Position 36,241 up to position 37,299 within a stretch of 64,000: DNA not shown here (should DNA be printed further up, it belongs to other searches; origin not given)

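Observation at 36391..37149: CDP-alcohol-phosphotransferase-family membrane protein divergent from ppd; a second paralogue at 11461-12129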

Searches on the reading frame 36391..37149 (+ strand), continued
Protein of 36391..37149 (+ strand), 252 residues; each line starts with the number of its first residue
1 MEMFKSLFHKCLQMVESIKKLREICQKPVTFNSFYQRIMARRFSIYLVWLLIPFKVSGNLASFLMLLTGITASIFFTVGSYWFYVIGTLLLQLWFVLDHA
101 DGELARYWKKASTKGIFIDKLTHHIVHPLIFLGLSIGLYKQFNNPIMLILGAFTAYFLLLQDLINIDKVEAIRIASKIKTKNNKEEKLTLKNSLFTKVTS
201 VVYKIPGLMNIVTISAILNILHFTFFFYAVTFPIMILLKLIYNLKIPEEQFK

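Call 20: find_related_loci(query=A1, collection=genome_contigs, flank=10000)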
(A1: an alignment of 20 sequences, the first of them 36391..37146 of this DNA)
Query A1 (252 aa) in genome_contigs; peptide patterns used: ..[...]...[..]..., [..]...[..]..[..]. (x = any residue, [..] = any of these).
506 stretches matched a pattern; 290 encode a relative of the query (tblastn E <= 1e-3); the best 80 are kept; 80 distinct loci.
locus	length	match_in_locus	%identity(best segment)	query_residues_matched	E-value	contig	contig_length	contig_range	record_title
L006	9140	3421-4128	66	14-248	1e-99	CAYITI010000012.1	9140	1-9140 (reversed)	MAG TPA_asm: Candidatus Woesearchaeota archaeon isolate ERP119705_co6_993 genome assembly, contig: NODE_10734_length_914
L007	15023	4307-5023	63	14-252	2e-94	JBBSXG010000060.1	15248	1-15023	MAG: Nanoarchaeota archaeon isolate H51-bin037_1 H51_bin037_1_000000000060, whole genome shotgun sequence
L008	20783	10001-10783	37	2-242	2e-46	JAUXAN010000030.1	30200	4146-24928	MAG: bacterium isolate CSMAG_2763 CSMAG_2763_k141_876811_length_30200_cov_249.2617, whole genome shotgun sequence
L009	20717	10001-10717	36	14-242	1e-40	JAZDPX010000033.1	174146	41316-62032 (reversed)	MAG: Candidatus Omnitrophota bacterium isolate MEGAHIT-group-0.9 k141_2669193, whole genome shotgun sequence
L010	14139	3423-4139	37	12-243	6e-39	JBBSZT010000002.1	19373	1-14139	MAG: Nanoarchaeota archaeon isolate H51-bin092_1 H51_bin092_1_000000000002, whole genome shotgun sequence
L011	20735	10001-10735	34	12-242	3e-37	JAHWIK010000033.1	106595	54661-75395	MAG: Candidatus Woesearchaeota archaeon isolate YT1_182 k127_66670781, whole genome shotgun sequence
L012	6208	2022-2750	37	13-243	1e-36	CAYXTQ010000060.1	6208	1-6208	MAG TPA_asm: uncultured Methanosarcinales archaeon isolate binchicken_co266_33 genome assembly, contig: NODE_28592_lengt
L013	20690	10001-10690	31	15-237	2e-33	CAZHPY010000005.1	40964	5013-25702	MAG TPA_asm: uncultured Planctomycetia bacterium isolate binchicken_co220_179 genome assembly, contig: NODE_503_length_4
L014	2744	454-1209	31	15-239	2e-32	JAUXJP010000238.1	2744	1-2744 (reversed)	MAG: Candidatus Dadabacteria bacterium isolate CSMAG_3085 CSMAG_3085_k127_15415869_length_2744_cov_41.5334, whole genome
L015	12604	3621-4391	29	12-244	4e-31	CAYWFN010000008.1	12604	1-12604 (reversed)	MAG TPA_asm: uncultured Methanosarcinales archaeon isolate SRP077602_co6_365 genome assembly, contig: NODE_7779_length_1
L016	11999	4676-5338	31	12-234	5e-31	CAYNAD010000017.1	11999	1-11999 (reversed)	MAG TPA_asm: uncultured Candidatus Saccharibacteria bacterium isolate binchicken_co243_97 genome assembly, contig: NODE_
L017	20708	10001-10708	32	15-232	8e-29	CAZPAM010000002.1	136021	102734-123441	MAG TPA_asm: uncultured Candidatus Scalindua sp. isolate SRP200020_co5_90 genome assembly, contig: NODE_144_length_13602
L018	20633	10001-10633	34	15-217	2e-28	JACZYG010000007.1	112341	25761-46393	MAG: Candidatus Neomarinimicrobiota bacterium isolate B25T3L8 B25T3L8_NODE24, whole genome shotgun sequence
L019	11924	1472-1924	35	9-157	1e-27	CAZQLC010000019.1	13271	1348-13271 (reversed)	MAG TPA_asm: uncultured Methanosarcinales archaeon isolate SRP214966_co4_491 genome assembly, contig: NODE_4591_length_1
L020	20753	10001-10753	31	5-249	2e-27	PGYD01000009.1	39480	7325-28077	MAG: Planctomycetes bacterium HGW-Planctomycetes-1 bjp_ig2158_scaffold_337, whole genome shotgun sequence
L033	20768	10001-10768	29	11-244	6e-24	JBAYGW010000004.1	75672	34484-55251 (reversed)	MAG: Patescibacteria group bacterium isolate SO_2016_GW1_134 scaffold00758_OW334_2016, whole genome shotgun sequence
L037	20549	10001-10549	34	4-186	1e-23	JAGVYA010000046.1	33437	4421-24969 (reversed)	Candidatus Woesearchaeota archaeon isolate RIFCSPLOWO2_01_FULL_35_20 rifcsplowo2_01_scaffold_3574, whole genome shotgun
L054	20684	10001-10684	30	15-235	2e-20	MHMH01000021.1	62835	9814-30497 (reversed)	MAG: Candidatus Nealsonbacteria bacterium RIFCSPLOWO2_01_FULL_43_32 rifcsplowo2_01_scaffold_883, whole genome shotgun se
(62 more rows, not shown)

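Call 37: predict_structure(alignment_id=A1)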
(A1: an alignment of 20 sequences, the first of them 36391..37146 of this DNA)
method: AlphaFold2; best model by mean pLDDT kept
length: 252 residues; sequences in the alignment: 20
mean_pLDDT: 83.3   pTM: 0.78
mean pLDDT of the five models: 83.3, 82.7, 82.3, 80.6, 79.8
residues with pLDDT >= 90: 143; 70-90: 47; 50-70: 48; < 50: 14
segments of 3 or more residues with pLDDT < 50: 179-191
pLDDT, mean of each block of 10 residues (from residue 1): 59 74 82 72 94 94 97 98 98 95 93 88 94 98 97 94 76 57 40 62 73 96 95 88 74 52
secondary structure, 60 per line:
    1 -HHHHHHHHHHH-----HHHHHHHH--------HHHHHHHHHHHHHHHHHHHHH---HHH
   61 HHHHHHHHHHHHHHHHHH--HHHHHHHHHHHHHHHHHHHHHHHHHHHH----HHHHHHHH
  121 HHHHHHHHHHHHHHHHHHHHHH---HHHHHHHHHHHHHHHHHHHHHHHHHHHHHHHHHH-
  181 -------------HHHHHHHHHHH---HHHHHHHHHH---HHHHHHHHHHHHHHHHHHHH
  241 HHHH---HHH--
elements in order: H2-12 H18-25 H34-54 H58-78 H81-108 H113-142 H146-179 H194-204 H208-217 H221-244

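Call 40: fold_search(model_id=the predicted structure, library=pdb)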
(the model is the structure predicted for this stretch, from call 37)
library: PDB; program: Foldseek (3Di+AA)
matches with E <= 10: 76; with E <= 0.001: 5
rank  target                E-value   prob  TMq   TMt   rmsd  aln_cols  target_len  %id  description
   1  4o6m_B                8.5e-06  1.00  0.52  0.40   9.1       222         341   21  Structure of AF2299, a CDP-alcohol phosphotransferase (CMP-bound) (released 2014-05-14)
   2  4o6n_A                1.7e-05  1.00  0.65  0.50   5.3       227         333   17  Structure of AF2299, a CDP-alcohol phosphotransferase (CDP-bound) (released 2014-05-14)
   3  4o6m_A                1.9e-05  1.00  0.52  0.41   8.1       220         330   19  Structure of AF2299, a CDP-alcohol phosphotransferase (CMP-bound) (released 2014-05-14)
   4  4q7c_A                4.3e-05  1.00  0.65  0.51   5.1       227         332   17  Structure of AF2299, a CDP-alcohol phosphotransferase (released 2014-05-28)
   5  4mnd                  1.6e-04  1.00  0.53  0.35   6.6       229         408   20  Crystal structure of Archaeoglobus fulgidus IPCT-DIPPS bifunctional membrane protein (released 2014-07-02)
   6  5d92_A                2.1e-03  1.00  0.58  0.45   5.4       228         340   16  Structure of a phosphatidylinositolphosphate (PIP) synthase from Renibacterium Salmoninarum (released 2015-11-04)
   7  5d91                  2.8e-03  1.00  0.57  0.44   5.3       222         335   15  Structure of a phosphatidylinositolphosphate (PIP) synthase from Renibacterium Salmoninarum (released 2015-11-11)
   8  5d92_B                3.8e-03  1.00  0.56  0.43   5.7       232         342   15  Structure of a phosphatidylinositolphosphate (PIP) synthase from Renibacterium Salmoninarum (released 2015-11-04)
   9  5d92_C                4.3e-03  1.00  0.47  0.37   9.2       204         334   16  Structure of a phosphatidylinositolphosphate (PIP) synthase from Renibacterium Salmoninarum (released 2015-11-04)
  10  6wm5_A                5.2e-03  1.00  0.55  0.42   5.7       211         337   13  Structure of a phosphatidylinositol-phosphate synthase (PIPS) from Mycobacterium kansasii (released 2020-05-27)
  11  6wmv_A                8.4e-03  1.00  0.54  0.42   5.4       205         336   12  Structure of a phosphatidylinositol-phosphate synthase (PIPS) from Mycobacterium kansasii with evidence of substrate b (released 2020-05-27)
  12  6h5a_A                8.4e-03  1.00  0.53  0.64   6.3       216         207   12  Crystal structure of Mycobacterium tuberculosis phosphatidylinositol phosphate synthase (PgsA1) in complex with mangan (released 2019-05-15)
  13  6wmv_C                1.2e-02  1.00  0.54  0.42   5.4       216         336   13  Structure of a phosphatidylinositol-phosphate synthase (PIPS) from Mycobacterium kansasii with evidence of substrate b (released 2020-05-27)
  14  6h53_B                2.6e-02  1.00  0.52  0.66   5.1       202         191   13  Crystal structure of Mycobacterium tuberculosis phosphatidylinositol phosphate synthase (PgsA1) in apo form (released 2019-05-15)
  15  6h59_A                3.1e-02  1.00  0.54  0.66   5.4       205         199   12  Crystal structure of Mycobacterium tuberculosis phosphatidylinositol phosphate synthase (PgsA1) with CDP-DAG bound (released 2019-05-15)
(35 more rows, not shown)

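Call 42: search_dna_similar(query=window:36430-37146:+, collection=plasmids, mode=protein, max_evalue=0.001, max_rows=25)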
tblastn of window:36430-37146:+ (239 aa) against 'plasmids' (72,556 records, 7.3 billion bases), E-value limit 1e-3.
Records with a match: 6; places in all: 7; records where one place covers at least 80% of the query: 0.
Best place of each record, by identity: <60% 6.
By first word of the organism name: Streptomyces 2; Roseomonas 1; Cupriavidus 1; Nonomuraea 1; Lactiplantibacillus 1.
By predicted mobility (MOB-suite, as given by PLSDB): non-mobilizable 4; mobilizable 2.
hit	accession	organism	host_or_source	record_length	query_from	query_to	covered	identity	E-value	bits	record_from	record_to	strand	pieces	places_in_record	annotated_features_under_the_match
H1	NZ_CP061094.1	Roseomonas marmotae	Marmota himalayana,pure culture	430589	16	165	63%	28.1%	2e-4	50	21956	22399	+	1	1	CDP-alcohol phosphatidyltransferase family protein | hypothetical protein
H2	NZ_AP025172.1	Cupriavidus sp. P-10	-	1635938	26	131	44%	34.9%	1e-5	53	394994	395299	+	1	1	none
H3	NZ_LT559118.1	Nonomuraea gerenzanensis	-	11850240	4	122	50%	29.8%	2e-8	61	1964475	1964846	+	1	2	none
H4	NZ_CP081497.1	Streptomyces sp. BHT-5-2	whole organism,plant soil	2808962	19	140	51%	28.7%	1e-3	47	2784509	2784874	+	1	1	none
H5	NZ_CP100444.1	Streptomyces rimosus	pure culture,OTC cluster deletion ...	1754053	30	139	46%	30.9%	5e-4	48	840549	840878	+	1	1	record has no annotation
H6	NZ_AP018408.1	Lactiplantibacillus plantarum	-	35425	26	129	44%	26.7%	8e-6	54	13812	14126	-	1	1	CDP-alcohol phosphatidyltransferase family protein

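Call 46: get_annotated_region(hit=H2, flank=9000)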
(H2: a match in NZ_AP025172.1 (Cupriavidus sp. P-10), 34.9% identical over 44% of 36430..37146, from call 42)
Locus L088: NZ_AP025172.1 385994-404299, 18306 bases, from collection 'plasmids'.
description: Cupriavidus sp. P-10 plasmid pMTS1, complete sequence
organism: Cupriavidus sp. P-10 (NCBI taxid 2027911)
taxonomy: Bacteria; Pseudomonadota; Betaproteobacteria; Burkholderiales; Burkholderiaceae; Cupriavidus; Cupriavidus sp. P-10
host: -; source: -; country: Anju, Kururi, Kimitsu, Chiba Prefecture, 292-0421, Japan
typing (MOB-suite, as given by PLSDB): non-mobilizable
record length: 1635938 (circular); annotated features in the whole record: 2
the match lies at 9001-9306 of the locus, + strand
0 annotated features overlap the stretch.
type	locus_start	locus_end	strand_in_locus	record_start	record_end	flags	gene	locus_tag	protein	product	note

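Call 47: get_annotated_region(hit=H1, flank=8000)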
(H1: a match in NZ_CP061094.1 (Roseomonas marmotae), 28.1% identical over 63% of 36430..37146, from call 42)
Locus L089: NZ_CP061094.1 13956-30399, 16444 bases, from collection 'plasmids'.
description: Roseomonas marmotae strain 1318 plasmid p1318-3
organism: Roseomonas marmotae (NCBI taxid 2768161)
taxonomy: Bacteria; Pseudomonadota; Alphaproteobacteria; Rhodospirillales; Acetobacteraceae; Roseomonas; Roseomonas marmotae
host: -; source: Marmota himalayana,pure culture; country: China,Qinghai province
typing (MOB-suite, as given by PLSDB): non-mobilizable
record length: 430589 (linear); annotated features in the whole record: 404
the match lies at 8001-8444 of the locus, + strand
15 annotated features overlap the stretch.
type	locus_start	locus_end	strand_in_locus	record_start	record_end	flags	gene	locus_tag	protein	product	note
CDS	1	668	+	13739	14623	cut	hpnC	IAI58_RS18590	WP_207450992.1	squalene synthase HpnC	-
CDS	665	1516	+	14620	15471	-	hpnD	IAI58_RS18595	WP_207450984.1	presqualene diphosphate synthase HpnD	GO:0016117 - carotenoid biosynthetic process [Evidence IEA]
CDS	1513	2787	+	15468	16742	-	hpnE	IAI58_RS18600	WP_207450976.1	hydroxysqualene dehydroxylase HpnE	-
CDS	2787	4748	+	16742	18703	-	shc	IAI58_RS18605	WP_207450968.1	squalene--hopene cyclase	GO:0019746 - hopanoid biosynthetic process [Evidence IEA]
CDS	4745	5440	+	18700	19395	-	-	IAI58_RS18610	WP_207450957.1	hopanoid-associated phosphorylase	-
CDS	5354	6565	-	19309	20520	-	hpnH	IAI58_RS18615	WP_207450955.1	adenosyl-hopene transferase HpnH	-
CDS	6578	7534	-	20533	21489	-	ispH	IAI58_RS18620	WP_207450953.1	4-hydroxy-3-methylbut-2-enyl diphosphate reductase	GO:0050992 - dimethylallyl diphosphate biosynthetic process [Evidence IEA]; GO:0019288 - isopentenyl diphosphate ...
CDS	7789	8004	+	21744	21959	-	-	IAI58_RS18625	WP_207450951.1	hypothetical protein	-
CDS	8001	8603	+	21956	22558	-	-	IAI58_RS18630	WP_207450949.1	CDP-alcohol phosphatidyltransferase family protein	-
CDS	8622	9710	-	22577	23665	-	-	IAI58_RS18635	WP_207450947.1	2-aminoethylphosphonate--pyruvate transaminase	GO:0019700 - organic phosphonate catabolic process [Evidence IEA]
CDS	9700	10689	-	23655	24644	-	-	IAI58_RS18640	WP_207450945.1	lysylphosphatidylglycerol synthase domain-containing protein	-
CDS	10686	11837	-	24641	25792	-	aepY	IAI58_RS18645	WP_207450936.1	phosphonopyruvate decarboxylase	GO:0017000 - antibiotic biosynthetic process [Evidence IEA]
CDS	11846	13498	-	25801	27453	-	aepX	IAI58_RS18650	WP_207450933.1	phosphoenolpyruvate mutase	GO:0019634 - organic phosphonate metabolic process [Evidence IEA]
CDS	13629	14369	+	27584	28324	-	-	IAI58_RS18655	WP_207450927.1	phosphocholine cytidylyltransferase family protein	-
CDS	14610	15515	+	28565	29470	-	-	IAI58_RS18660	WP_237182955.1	polyprenyl synthetase family protein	GO:0008299 - isoprenoid biosynthetic process [Evidence IEA]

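Call 53: search_protein_families(library=pfam, proteins=[L010:632-2002:+, L010:2026-2595:+, L010:2558-3436:+, L013:7365-9245:+, L013:9242-9988:+, L013:10770-11555:+, L013:12513-13910:+, L008:8609-10030:+, L008:10834-11721:+, L008:11712-13178:+], max_evalue=0.0001)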
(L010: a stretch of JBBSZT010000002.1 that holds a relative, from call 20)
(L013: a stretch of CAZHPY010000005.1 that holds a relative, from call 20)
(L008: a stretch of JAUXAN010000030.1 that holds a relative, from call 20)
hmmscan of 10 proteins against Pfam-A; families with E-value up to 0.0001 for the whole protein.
L010:632-2002:+ (456 aa): 1 family
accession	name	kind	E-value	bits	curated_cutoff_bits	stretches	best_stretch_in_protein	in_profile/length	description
PF01425.27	Amidase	-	5.7e-83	279.8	27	1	30-434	1-445/445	Amidase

L010:2026-2595:+ (189 aa): 3 families
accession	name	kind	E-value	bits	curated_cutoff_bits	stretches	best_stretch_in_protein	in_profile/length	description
PF13302.13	Acetyltransf_3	-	3.1e-20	73.7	25.4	1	10-161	1-138/138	Acetyltransferase (GNAT) domain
PF13420.13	Acetyltransf_4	-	2.7e-11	44.2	24.3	1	65-180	41-154/155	Acetyltransferase (GNAT) domain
PF00583.31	Acetyltransf_1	-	4.8e-08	33.7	20.7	1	71-160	30-116/116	Acetyltransferase (GNAT) family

L010:2558-3436:+ (292 aa): 7 families
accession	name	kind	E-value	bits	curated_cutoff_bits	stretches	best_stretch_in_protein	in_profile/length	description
PF08241.18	Methyltransf_11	-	2e-17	64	21.2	1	82-176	1-95/95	Methyltransferase domain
PF13649.12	Methyltransf_25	-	4.7e-17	62.9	27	1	82-172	2-97/97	Methyltransferase domain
PF13847.12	Methyltransf_31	-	3.3e-15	56.5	27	1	80-206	6-139/145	Methyltransferase domain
PF13489.12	Methyltransf_23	-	9.6e-10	38.9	27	1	75-190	20-130/164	Methyltransferase domain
PF01209.24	Ubie_methyltran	-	5e-09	36.3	20.1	1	43-175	15-150/233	ubiE/COQ5 methyltransferase family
PF08242.18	Methyltransf_12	-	2.2e-08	35.2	30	1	82-174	1-98/98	Methyltransferase domain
PF02353.26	CMAS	-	4.9e-05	23.2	27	1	78-177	63-165/273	Mycolic acid cyclopropane synthetase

L013:7365-9245:+ (626 aa): 0 families

L013:9242-9988:+ (248 aa): 7 families
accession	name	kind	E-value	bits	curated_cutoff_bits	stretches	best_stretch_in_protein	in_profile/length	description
PF08241.18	Methyltransf_11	-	2.1e-21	76.8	21.2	1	45-138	1-95/95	Methyltransferase domain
PF13649.12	Methyltransf_25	-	2e-19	70.5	27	1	44-134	1-97/97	Methyltransferase domain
PF13489.12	Methyltransf_23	-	1.5e-15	57.8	27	1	37-183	19-163/164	Methyltransferase domain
PF08242.18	Methyltransf_12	-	2.8e-14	54.1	30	1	45-135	1-97/98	Methyltransferase domain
PF13847.12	Methyltransf_31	-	4e-14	53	27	1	40-142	3-113/145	Methyltransferase domain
PF01209.24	Ubie_methyltran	-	6.8e-08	32.6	20.1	1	43-140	50-153/233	ubiE/COQ5 methyltransferase family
PF01555.25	N6_N4_Mtase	-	3.9e-05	24.2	26.7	0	41-78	182-219/221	DNA methylase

L013:10770-11555:+ (261 aa): 6 families
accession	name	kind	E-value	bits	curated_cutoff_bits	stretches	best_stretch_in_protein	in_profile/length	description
PF08241.18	Methyltransf_11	-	1.8e-21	77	21.2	1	55-147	1-95/95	Methyltransferase domain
PF13649.12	Methyltransf_25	-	5.6e-19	69.1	27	1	54-143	1-97/97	Methyltransferase domain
PF13847.12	Methyltransf_31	-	4.2e-13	49.7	27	1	50-151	3-113/145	Methyltransferase domain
PF08242.18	Methyltransf_12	-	2.2e-12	48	30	1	55-144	1-97/98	Methyltransferase domain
PF13489.12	Methyltransf_23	-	2.8e-12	47.1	27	1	50-203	22-160/164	Methyltransferase domain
PF01209.24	Ubie_methyltran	-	2.4e-07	30.8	20.1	1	54-184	51-190/233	ubiE/COQ5 methyltransferase family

L013:12513-13910:+ (465 aa): 2 families
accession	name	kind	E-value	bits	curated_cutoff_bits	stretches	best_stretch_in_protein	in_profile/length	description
PF04055.27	Radical_SAM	-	9.4e-24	84.9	29.5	1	182-345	2-166/166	Radical SAM superfamily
PF02310.24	B12-binding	-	2.1e-21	76.4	32.1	1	20-126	13-120/121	B12 binding domain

L008:8609-10030:+ (473 aa): 4 families
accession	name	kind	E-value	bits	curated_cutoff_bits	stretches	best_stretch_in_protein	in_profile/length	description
PF01943.22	Polysacc_synt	-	8e-42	144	28.2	1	9-276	3-273/274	Polysaccharide biosynthesis protein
PF13440.11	Polysacc_synt_3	-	3.5e-17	63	23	1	32-326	2-292/293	Polysaccharide biosynthesis protein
PF01554.23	MatE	-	3.8e-08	33.6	24.9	1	217-374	1-160/161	MatE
PF03023.19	MurJ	-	4e-08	32.8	27.4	1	74-448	53-447/451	Lipid II flippase MurJ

L008:10834-11721:+ (295 aa): 4 families
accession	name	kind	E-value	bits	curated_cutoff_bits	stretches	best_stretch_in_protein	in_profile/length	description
PF00535.33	Glycos_transf_2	-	3.1e-28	99.2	23.3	1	9-176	2-167/168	Glycosyl transferase family 2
PF13641.12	Glyco_tranf_2_3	-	1.2e-15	58.6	27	1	5-218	2-216/230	Glycosyltransferase like family 2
PF13632.12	Glyco_trans_2_3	-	2.4e-11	44.3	27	1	88-219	1-129/198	Glycosyl transferase family group 2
PF13506.12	Glyco_transf_21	-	1.4e-05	25.1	21.7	1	85-203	30-144/174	Glycosyl transferase family 21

L008:11712-13178:+ (488 aa): 0 families
